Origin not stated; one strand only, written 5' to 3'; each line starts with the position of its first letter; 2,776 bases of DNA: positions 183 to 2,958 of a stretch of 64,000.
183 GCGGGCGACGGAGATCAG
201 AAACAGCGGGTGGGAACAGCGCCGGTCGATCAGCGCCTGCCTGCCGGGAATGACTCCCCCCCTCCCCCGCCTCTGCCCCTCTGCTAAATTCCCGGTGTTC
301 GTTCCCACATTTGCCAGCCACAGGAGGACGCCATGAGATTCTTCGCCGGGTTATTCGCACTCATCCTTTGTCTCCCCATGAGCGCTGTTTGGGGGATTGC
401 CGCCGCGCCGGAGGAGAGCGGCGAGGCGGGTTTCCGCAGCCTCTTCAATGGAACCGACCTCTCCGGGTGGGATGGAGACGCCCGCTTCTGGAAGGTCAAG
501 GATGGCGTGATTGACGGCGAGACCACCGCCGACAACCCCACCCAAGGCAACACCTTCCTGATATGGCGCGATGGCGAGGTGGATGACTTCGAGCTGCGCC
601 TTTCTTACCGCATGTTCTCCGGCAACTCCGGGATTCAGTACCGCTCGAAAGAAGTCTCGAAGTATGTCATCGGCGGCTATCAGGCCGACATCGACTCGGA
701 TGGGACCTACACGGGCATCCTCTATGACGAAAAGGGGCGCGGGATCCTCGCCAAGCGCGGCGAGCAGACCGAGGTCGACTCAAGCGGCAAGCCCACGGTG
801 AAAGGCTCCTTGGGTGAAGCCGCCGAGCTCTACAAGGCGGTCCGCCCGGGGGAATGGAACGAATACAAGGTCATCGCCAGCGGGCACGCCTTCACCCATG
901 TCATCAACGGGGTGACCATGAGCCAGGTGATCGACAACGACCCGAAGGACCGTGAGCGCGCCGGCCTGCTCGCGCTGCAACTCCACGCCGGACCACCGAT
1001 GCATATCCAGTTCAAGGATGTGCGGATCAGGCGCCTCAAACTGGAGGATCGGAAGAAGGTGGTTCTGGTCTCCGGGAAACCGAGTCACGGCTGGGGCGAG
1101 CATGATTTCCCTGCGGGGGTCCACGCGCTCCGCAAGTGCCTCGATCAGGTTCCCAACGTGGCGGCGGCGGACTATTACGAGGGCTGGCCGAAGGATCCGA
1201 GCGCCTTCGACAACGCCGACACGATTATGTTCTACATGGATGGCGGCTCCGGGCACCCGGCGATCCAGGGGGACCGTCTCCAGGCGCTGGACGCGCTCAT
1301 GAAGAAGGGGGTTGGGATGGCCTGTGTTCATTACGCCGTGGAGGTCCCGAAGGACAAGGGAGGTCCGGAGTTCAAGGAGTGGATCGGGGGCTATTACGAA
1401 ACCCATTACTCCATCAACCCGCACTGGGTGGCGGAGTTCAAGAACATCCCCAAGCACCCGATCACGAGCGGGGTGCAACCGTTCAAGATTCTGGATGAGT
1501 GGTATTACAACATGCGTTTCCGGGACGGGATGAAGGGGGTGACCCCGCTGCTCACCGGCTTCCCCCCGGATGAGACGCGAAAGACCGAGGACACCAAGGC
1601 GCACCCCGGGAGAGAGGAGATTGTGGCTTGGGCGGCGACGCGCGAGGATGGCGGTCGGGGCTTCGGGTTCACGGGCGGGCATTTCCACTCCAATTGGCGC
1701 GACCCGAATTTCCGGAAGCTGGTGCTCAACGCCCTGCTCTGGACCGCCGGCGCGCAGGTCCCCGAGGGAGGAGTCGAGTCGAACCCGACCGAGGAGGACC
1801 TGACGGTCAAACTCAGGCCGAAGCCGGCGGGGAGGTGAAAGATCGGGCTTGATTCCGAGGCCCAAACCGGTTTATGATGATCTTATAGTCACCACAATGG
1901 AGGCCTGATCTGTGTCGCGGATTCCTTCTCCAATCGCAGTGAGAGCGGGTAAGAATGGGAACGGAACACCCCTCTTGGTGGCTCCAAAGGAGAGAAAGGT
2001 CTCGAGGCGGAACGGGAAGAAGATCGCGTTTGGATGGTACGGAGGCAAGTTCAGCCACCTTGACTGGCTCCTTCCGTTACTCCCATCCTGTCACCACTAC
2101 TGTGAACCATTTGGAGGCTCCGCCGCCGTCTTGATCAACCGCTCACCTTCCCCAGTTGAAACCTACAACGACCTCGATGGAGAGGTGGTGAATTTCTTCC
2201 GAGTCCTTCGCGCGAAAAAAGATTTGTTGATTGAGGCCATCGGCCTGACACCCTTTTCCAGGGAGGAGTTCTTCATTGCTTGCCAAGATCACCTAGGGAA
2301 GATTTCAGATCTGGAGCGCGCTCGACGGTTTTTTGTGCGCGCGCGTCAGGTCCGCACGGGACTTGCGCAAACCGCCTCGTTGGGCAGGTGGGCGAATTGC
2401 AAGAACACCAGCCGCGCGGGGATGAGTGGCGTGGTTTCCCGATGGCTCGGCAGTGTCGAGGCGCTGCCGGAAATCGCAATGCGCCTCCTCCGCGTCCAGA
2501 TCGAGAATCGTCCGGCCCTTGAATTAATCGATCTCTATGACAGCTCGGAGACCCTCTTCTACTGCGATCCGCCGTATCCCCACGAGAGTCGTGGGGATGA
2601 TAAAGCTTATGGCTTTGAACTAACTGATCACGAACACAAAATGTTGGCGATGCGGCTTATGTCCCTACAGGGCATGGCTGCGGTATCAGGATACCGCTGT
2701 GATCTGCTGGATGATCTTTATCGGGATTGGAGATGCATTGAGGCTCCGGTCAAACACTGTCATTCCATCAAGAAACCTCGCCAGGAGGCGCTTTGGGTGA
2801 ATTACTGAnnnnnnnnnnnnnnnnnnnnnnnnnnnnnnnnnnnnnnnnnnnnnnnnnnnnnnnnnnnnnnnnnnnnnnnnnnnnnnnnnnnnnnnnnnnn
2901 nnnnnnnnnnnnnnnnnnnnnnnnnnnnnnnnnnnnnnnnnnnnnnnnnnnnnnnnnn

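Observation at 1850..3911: Lower-GC island encoding a Dam-family methyltransferase and a 1-nt-overlapping putative PD-(D/E)xK endonuclease (candidate type II R-M system)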

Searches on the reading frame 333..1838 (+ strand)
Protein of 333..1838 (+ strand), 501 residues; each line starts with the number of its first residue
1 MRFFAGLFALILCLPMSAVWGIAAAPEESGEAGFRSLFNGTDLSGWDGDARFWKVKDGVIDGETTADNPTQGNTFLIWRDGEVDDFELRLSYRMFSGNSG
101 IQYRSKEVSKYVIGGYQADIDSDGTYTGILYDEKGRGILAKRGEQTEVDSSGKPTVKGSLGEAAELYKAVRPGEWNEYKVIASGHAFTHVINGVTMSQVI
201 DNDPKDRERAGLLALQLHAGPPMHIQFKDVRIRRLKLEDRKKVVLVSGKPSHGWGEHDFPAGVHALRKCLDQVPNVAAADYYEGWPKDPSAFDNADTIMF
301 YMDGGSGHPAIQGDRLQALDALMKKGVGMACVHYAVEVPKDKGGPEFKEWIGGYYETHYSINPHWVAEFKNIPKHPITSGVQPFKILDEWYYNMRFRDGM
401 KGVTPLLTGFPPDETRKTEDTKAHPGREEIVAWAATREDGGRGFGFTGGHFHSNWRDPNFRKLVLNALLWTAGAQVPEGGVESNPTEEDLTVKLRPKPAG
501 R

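Call 3: search_protein_families(library=pfam, proteins=[window:333-1838:+], max_evalue=1)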
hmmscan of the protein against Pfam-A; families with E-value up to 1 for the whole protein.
window:333-1838:+ (501 aa): 2 families
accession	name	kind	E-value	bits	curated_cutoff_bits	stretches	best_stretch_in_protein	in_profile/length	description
PF06439.18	3keto-disac_hyd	-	1.7e-36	126.5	26.8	1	33-233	1-187/187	3-keto-disaccharide hydrolase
PF06283.17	ThuA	-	7.8e-21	75.7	33.4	1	244-471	3-209/209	Trehalose utilisation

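Call 32: find_encoding_contigs(protein=window:333-1838:+, flank=6000, max_places=6)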
Protein window:333-1838:+ (501 aa): no gene with exactly this product is on record in the collection.

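Call 34: find_related_loci(query=window:333-1838:+, collection=metagenome_contigs, flank=8000)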
Query window:333-1838:+ (501 aa) in metagenome_contigs; peptide patterns used: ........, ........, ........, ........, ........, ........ (x = any residue, [..] = any of these).
62 stretches matched a pattern; 24 encode a relative of the query (tblastn E <= 1e-3); 24 distinct loci.
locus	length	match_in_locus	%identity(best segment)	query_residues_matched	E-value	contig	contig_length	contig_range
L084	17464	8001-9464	60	10-497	0e+0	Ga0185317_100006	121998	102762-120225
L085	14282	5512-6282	63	241-497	3e-96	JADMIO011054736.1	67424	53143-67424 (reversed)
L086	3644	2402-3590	41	22-415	4e-86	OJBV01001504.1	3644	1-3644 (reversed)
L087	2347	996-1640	53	25-240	4e-71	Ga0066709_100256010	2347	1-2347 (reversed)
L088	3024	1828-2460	52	32-230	6e-64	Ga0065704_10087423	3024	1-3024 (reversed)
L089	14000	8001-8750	48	7-235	3e-63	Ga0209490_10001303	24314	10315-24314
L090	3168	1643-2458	44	235-497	1e-63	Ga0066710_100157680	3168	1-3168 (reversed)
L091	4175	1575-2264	45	31-248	2e-54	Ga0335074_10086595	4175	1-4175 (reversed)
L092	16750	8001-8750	48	7-235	3e-63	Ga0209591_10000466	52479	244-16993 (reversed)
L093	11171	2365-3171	43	236-497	4e-51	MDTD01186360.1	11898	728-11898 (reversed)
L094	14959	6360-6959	43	35-235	2e-50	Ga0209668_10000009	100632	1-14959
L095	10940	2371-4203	41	33-494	2e-50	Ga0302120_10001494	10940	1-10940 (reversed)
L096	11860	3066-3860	42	236-494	8e-50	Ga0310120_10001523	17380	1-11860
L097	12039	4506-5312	44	236-497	3e-49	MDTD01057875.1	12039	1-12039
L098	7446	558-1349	44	238-494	3e-49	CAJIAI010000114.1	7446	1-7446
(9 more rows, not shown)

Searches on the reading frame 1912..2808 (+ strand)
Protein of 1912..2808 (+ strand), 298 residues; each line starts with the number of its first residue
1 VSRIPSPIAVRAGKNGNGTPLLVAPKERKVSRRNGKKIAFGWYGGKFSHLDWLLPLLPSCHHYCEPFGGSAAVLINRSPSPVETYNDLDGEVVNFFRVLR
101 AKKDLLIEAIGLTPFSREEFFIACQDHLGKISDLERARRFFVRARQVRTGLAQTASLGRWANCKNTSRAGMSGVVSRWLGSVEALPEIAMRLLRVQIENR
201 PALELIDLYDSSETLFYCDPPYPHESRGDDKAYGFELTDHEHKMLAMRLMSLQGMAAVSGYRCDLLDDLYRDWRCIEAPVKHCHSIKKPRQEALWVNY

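Call 3: search_protein_families(library=pfam, proteins=[window:1912-2808:+], max_evalue=1)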
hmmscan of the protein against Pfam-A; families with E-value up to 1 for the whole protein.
window:1912-2808:+ (298 aa): 2 families
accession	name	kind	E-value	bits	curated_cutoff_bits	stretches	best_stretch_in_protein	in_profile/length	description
PF02086.21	MethyltransfD12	-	1.6e-18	67.8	22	1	42-272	1-241/253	D12 class N6 adenine-specific DNA methyltransferase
PF03612.19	EIIBC-GUT_N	-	0.18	11.9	22.8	0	8-29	2-23/184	Sorbitol phosphotransferase enzyme II N-terminus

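Call 4: search_protein_families(library=ncbifam, proteins=[window:1912-2808:+], max_evalue=1)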
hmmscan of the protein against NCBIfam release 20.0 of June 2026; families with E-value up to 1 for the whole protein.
window:1912-2808:+ (298 aa): 2 families
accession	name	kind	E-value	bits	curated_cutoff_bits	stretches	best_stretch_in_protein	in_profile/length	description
TIGR00571.1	dam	subfamily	1.8e-18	67.2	114.85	1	41-288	6-254/267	Dam family site-specific DNA-(adenine-N6)-methyltransferase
NF008152.0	PRK10904.1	equivalog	4.5e-06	26.3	441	1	40-153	8-124/271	adenine-specific DNA-methyltransferase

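Call 5: search_protein_families(library=padloc, proteins=[window:1912-2808:+], max_evalue=1)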
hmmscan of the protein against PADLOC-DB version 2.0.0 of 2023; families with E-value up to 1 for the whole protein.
window:1912-2808:+ (298 aa): 15 families
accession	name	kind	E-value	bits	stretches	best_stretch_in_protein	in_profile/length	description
PDLC03244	MTase_II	-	2.1e-53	179.3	1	38-298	29-285/295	Type II methyltransferase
PDLC03253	MTase_II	-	1.7e-24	84.9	1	39-238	6-195/253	Type II methyltransferase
PDLC03294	MTase_II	-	2.1e-16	58.4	1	41-289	9-258/272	Type II methyltransferase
PDLC03247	MTase_II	-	1.3e-15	55.4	1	40-253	6-215/282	Type II methyltransferase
PDLC04018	PD-Lambda-5_B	-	2.6e-12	44.7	1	61-295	33-268/291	-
PDLC03729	oMTase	-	2.7e-11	41.5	2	39-151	7-122/275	orphan methyltransferase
PDLC03735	oMTase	-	1.5e-09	35.6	1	41-277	12-257/284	orphan methyltransferase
PDLC03358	MTase_II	-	2.7e-08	31.4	1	61-292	33-267/301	Type II methyltransferase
PDLC03717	oMTase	-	1e-06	26.3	1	56-234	22-194/285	orphan methyltransferase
PDLC03383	MTase_II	-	7.9e-06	23.5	1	27-101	9-83/318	Type II methyltransferase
PDLC03266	MTase_II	-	1.6e-05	22.5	1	41-223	19-198/285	Type II methyltransferase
PDLC03287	MTase_II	-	0.00015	18.7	2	36-103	363-430/646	Type II methyltransferase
PDLC03292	MTase_II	-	0.00038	16.8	1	37-100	418-480/722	Type II methyltransferase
PDLC03264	MTase_II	-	0.012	12.9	1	213-262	192-237/306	Type II methyltransferase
PDLC03349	MTase_II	-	0.022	11.8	1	41-111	10-84/374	Type II methyltransferase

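Call 9: search_solved_structures(query=window:1912-2808:+, max_evalue=0.01)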
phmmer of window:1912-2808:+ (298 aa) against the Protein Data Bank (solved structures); distinct sequences matched with E-value up to 0.01: 6.
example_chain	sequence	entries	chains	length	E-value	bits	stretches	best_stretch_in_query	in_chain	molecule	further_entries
2dpm_A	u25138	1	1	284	3.6e-07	33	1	41-275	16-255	PROTEIN (ADENINE-SPECIFIC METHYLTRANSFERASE DPNII 1)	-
4rtj_A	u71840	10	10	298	0.00019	24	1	37-111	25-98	DNA adenine methylase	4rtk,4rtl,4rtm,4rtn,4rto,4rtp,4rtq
2g1p_A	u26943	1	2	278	0.00025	23.7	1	40-111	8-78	DNA adenine methylase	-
2ore_D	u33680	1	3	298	0.00028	23.5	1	37-111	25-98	DNA adenine methylase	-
4gbe_D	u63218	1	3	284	0.00031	23.4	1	39-111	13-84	DNA adenine methylase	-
4gol_D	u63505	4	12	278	0.00036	23.2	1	40-111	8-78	DNA adenine methylase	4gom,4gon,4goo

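Call 13: find_homologous_proteins(query=window:1912-2808:+, max_evalue=0.001)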
Query window:1912-2808:+ (298 aa): 8000 proteins with E <= 0.001 among 8000 candidates; the best 120 are listed.
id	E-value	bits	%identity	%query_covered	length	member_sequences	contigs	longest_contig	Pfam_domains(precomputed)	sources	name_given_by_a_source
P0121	1.0e-202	690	99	100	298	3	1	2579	PF02086.22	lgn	-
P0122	2.5e-188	643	91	100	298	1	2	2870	PF02086.22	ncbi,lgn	-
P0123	6.1e-154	530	75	100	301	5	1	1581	PF02086.22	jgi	-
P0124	2.7e-150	518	75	100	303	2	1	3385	PF02086.22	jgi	jgi:DNA adenine methylase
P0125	1.4e-148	512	73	100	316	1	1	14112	PF02086.22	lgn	-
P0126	1.6e-148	512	75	100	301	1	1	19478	PF02086.22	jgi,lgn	jgi:DNA adenine methylase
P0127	1.6e-147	509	74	100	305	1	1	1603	PF02086.22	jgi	jgi:DNA adenine methylase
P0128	2.8e-147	508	74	100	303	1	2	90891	PF02086.22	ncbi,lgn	ncbi:MAG: DNA adenine methylase [Pirellulales bacterium]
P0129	4.4e-147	507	74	100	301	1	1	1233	PF02086.22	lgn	-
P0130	3.9e-146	504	80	88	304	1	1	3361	PF02086.22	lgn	-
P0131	5.9e-146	504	73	100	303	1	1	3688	PF02086.22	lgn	-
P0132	8.9e-146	503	74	100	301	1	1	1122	PF02086.22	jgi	jgi:DNA adenine methylase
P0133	9.6e-146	503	74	100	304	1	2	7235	PF02086.22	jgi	jgi:DNA adenine methylase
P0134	1.2e-145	503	72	100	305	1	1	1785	PF02086.22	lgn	-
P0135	1.3e-145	502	73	100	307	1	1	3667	PF02086.22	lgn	-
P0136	1.5e-145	502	74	100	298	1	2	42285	PF02086.22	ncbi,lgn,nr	ncbi:MAG: DNA adenine methylase [Gemmataceae bacterium]|nr:DNA adenine methylase [Gemmataceae bacter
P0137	1.7e-145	502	74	100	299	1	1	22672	PF02086.22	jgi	-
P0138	1.8e-145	502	74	100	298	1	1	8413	PF02086.22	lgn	-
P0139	2.6e-145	502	73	100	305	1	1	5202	PF02086.22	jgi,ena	-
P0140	2.6e-145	502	77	91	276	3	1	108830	PF02086.22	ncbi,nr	ncbi:MAG: DNA adenine methylase [Candidatus Hydrogenedentes bacterium]|nr:DNA adenine methylase [Can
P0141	5.4e-145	500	69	100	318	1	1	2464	PF02086.22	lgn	-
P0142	5.5e-145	500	75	100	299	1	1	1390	PF02086.22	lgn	-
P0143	6.1e-145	500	73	100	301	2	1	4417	PF02086.22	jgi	jgi:DNA adenine methylase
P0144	8.2e-145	500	73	100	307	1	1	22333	PF02086.22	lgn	-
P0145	1.1e-144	499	73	100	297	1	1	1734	PF02086.22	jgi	-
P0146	1.5e-144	499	74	100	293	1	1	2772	PF02086.22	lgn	-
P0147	2.6e-144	498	73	100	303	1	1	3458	PF02086.22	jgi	jgi:DNA adenine methylase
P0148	3.6e-144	498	73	100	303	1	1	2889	PF02086.22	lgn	-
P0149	4.5e-144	497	79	89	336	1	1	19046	PF02086.22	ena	-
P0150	5.1e-144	497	79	91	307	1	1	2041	PF02086.22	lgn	-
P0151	6.9e-144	497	78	91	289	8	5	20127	PF02086.22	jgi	jgi:DNA adenine methylase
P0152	7.1e-144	497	72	100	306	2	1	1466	PF02086.22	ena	-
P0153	8.6e-144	497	73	100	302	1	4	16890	PF02086.22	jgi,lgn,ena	-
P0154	9.2e-144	496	71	100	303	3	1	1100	PF02086.22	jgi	jgi:DNA adenine methylase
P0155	9.4e-144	496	71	100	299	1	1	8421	PF02086.22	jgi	jgi:DNA adenine methylase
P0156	9.6e-144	496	74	100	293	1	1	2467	PF02086.22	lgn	-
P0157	2.0e-143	495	73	100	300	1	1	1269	PF02086.22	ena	-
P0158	2.1e-143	495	72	100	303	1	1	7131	PF02086.22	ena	-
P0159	3.0e-143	495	79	89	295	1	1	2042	PF02086.22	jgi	-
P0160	3.2e-143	495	73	100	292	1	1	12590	PF02086.22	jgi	-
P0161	3.7e-143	494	73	99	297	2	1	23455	PF02086.22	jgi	jgi:DNA adenine methylase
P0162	3.9e-143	494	77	89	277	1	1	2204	PF02086.22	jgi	jgi:DNA adenine methylase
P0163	4.1e-143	494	72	99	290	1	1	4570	PF02086.22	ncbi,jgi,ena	jgi:DNA adenine methylase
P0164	4.4e-143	494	72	100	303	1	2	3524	PF02086.22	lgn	-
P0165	4.6e-143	494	74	96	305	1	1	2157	PF02086.22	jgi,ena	-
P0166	4.9e-143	494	73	99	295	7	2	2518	PF02086.22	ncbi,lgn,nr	ncbi:MAG: DNA adenine methylase [Acidobacteria bacterium]|nr:DNA adenine methylase [Acidobacteriota 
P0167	6.6e-143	494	72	100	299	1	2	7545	PF02086.22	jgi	-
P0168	7.1e-143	494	77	93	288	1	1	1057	PF02086.22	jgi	-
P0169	8.7e-143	493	72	100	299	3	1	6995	PF02086.22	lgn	-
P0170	8.8e-143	493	72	99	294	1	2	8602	PF02086.22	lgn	-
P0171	1.1e-142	493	78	87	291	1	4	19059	PF02086.22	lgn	-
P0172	1.1e-142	493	70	100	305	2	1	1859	PF02086.22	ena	-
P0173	1.3e-142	493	72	99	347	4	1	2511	PF02086.22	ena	-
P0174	1.3e-142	493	70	100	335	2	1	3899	PF02086.22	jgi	jgi:DNA adenine methylase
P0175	1.3e-142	493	72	100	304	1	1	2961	PF02086.22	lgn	-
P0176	1.4e-142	493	76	93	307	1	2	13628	PF02086.22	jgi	-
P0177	1.7e-142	492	77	90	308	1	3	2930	PF02086.22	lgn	-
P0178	1.7e-142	492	72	100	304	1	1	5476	PF02086.22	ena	-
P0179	1.7e-142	492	75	91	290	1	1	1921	PF02086.22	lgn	-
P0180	1.8e-142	492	83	84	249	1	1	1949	PF02086.22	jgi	jgi:DNA adenine methylase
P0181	2.8e-142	492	71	100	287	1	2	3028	PF02086.22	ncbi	-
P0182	3.0e-142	491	72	100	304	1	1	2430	PF02086.22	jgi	jgi:DNA adenine methylase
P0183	3.6e-142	491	71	100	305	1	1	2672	PF02086.22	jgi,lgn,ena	-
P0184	4.0e-142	491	72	100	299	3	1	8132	PF02086.22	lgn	-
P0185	4.9e-142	491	73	100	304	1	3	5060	PF02086.22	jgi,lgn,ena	-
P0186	5.7e-142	491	71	100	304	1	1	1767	PF02086.22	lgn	-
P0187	6.0e-142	490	69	100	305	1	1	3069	PF02086.22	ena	-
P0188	6.1e-142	490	72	95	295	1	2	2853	PF02086.22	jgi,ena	-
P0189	6.2e-142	490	78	91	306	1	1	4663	PF02086.22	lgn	-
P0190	6.2e-142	490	74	100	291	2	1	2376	PF02086.22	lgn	-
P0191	6.5e-142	490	78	90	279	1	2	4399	PF02086.22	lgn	-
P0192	6.9e-142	490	71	100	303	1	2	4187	PF02086.22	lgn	-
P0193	6.9e-142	490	70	100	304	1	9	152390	PF02086.22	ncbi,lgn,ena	-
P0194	7.0e-142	490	77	90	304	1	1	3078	PF02086.22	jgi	jgi:DNA adenine methylase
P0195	7.4e-142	490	72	100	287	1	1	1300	PF02086.22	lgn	-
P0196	8.7e-142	490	79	88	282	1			PF02086.22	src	-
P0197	9.5e-142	490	72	100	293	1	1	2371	PF02086.22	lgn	-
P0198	9.6e-142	490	74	100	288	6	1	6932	PF02086.22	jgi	-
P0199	9.7e-142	490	73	99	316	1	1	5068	PF02086.22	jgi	jgi:DNA adenine methylase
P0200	1.1e-141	490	74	94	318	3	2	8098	PF02086.22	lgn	-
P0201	1.1e-141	490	73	100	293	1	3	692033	PF02086.22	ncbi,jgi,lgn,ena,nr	ncbi:MAG TPA: DNA adenine methylase [Candidatus Acidoferrales bacterium]|nr:DNA adenine methylase [C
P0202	1.1e-141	490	72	100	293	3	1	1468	PF02086.22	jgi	jgi:DNA adenine methylase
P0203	1.1e-141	490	71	100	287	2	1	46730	PF02086.22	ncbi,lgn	-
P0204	1.2e-141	490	73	100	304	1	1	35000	PF02086.22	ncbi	-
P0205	1.2e-141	490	76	90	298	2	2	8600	PF02086.22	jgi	-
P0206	1.3e-141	489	71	100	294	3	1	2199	PF02086.22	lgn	-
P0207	1.3e-141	489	74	94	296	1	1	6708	PF02086.22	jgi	jgi:DNA adenine methylase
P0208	1.4e-141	489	71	100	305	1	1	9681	PF02086.22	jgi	jgi:DNA adenine methylase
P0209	1.7e-141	489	70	100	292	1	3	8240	PF02086.22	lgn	-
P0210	1.8e-141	489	71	100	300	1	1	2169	PF02086.22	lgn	-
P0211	2.0e-141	489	79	89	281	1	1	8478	PF02086.22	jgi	jgi:DNA adenine methylase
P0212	2.1e-141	489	76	90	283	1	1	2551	PF02086.22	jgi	jgi:DNA adenine methylase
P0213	2.1e-141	489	72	100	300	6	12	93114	PF02086.22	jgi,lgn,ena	jgi:DNA adenine methylase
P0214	2.2e-141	489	74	96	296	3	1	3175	PF02086.22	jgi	-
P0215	2.3e-141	489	72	100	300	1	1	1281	PF02086.22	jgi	jgi:DNA adenine methylase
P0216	2.3e-141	489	72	100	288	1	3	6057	PF02086.22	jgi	-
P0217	2.3e-141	489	72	100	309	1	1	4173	PF02086.22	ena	-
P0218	2.4e-141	488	70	100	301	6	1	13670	PF02086.22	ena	-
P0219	2.5e-141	488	77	90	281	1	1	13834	PF02086.22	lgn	-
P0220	2.6e-141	488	71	100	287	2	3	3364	PF02086.22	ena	-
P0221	3.0e-141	488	77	91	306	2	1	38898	PF02086.22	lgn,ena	-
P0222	3.1e-141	488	77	89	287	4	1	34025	PF02086.22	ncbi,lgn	-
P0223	3.1e-141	488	72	100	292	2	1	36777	PF02086.22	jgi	jgi:DNA adenine methylase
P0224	3.3e-141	488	70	100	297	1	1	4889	PF02086.22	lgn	-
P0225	3.6e-141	488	72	100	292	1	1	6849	PF02086.22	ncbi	-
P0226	3.8e-141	488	70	100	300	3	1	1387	PF02086.22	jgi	jgi:DNA adenine methylase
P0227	4.2e-141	488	71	100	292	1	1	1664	PF02086.22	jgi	jgi:DNA adenine methylase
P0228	4.4e-141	488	71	100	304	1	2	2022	PF02086.22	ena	-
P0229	5.1e-141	487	70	100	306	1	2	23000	PF02086.22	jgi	jgi:DNA adenine methylase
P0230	5.3e-141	487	71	100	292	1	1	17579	PF02086.22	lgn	-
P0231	6.0e-141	487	71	100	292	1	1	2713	PF02086.22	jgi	-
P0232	6.1e-141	487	74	93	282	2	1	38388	PF02086.22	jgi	-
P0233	6.3e-141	487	76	90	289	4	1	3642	PF02086.22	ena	-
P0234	6.6e-141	487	73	99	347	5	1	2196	PF02086.22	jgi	-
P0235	7.0e-141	487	71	99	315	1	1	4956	PF02086.22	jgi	jgi:DNA adenine methylase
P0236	7.1e-141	487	79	88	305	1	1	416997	PF02086.22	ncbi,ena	-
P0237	7.9e-141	487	68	100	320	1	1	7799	PF02086.22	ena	-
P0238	7.9e-141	487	77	92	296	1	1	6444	PF02086.22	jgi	jgi:DNA adenine methylase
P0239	8.0e-141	487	72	95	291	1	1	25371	PF02086.22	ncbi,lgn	-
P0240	8.0e-141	487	71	100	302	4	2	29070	PF02086.22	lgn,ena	-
